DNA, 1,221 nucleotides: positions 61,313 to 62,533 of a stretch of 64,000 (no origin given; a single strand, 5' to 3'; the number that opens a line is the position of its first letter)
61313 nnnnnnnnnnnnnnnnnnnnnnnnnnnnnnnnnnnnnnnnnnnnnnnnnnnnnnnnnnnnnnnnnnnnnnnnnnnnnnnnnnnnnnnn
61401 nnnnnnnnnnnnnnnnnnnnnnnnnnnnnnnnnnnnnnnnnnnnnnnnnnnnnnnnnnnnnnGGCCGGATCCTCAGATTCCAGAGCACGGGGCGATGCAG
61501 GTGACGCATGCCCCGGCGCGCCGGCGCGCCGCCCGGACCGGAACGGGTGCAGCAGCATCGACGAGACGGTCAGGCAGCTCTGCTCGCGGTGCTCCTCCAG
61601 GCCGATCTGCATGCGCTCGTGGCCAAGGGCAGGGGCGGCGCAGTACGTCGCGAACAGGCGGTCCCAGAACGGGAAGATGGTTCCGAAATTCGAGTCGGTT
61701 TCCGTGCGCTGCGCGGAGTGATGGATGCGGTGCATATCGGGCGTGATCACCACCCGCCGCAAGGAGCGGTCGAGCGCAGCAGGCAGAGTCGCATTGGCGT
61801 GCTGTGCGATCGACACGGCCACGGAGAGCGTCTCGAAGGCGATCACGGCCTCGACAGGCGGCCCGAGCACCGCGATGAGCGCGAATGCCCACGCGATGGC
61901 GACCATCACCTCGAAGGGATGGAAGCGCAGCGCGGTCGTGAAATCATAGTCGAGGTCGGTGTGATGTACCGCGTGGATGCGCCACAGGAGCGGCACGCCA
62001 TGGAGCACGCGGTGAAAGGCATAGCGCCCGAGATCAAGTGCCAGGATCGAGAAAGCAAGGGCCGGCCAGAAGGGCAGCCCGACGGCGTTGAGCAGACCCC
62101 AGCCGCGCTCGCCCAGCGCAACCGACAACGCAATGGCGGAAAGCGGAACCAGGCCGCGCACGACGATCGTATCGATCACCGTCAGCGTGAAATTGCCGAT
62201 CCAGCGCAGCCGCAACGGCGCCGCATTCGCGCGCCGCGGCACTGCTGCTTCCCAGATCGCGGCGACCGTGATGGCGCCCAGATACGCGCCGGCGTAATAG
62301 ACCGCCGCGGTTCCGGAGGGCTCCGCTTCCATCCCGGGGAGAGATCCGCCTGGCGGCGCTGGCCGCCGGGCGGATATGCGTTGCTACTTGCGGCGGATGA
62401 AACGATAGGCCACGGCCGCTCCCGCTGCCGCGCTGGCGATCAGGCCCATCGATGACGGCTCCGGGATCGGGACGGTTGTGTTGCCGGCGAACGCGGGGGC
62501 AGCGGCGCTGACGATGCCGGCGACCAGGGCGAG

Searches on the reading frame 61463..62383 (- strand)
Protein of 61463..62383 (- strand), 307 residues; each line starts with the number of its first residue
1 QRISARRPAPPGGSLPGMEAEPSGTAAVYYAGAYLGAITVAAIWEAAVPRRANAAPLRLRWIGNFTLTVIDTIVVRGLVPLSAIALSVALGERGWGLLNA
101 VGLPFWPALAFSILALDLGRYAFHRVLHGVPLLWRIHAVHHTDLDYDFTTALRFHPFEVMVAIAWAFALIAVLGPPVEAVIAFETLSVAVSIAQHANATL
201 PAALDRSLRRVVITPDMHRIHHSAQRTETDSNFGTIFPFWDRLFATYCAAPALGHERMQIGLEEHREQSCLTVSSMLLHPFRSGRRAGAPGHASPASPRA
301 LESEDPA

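Call 59: search_protein_families(library=pfam, proteins=[window:61463-62383:-], max_evalue=0.0001)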
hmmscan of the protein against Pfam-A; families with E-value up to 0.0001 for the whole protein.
window:61463-62383:- (307 aa): 1 family
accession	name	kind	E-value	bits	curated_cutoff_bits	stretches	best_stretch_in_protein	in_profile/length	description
PF04116.19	FA_hydroxylase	-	1.2e-29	103.8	31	1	110-246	2-132/132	Fatty acid hydroxylase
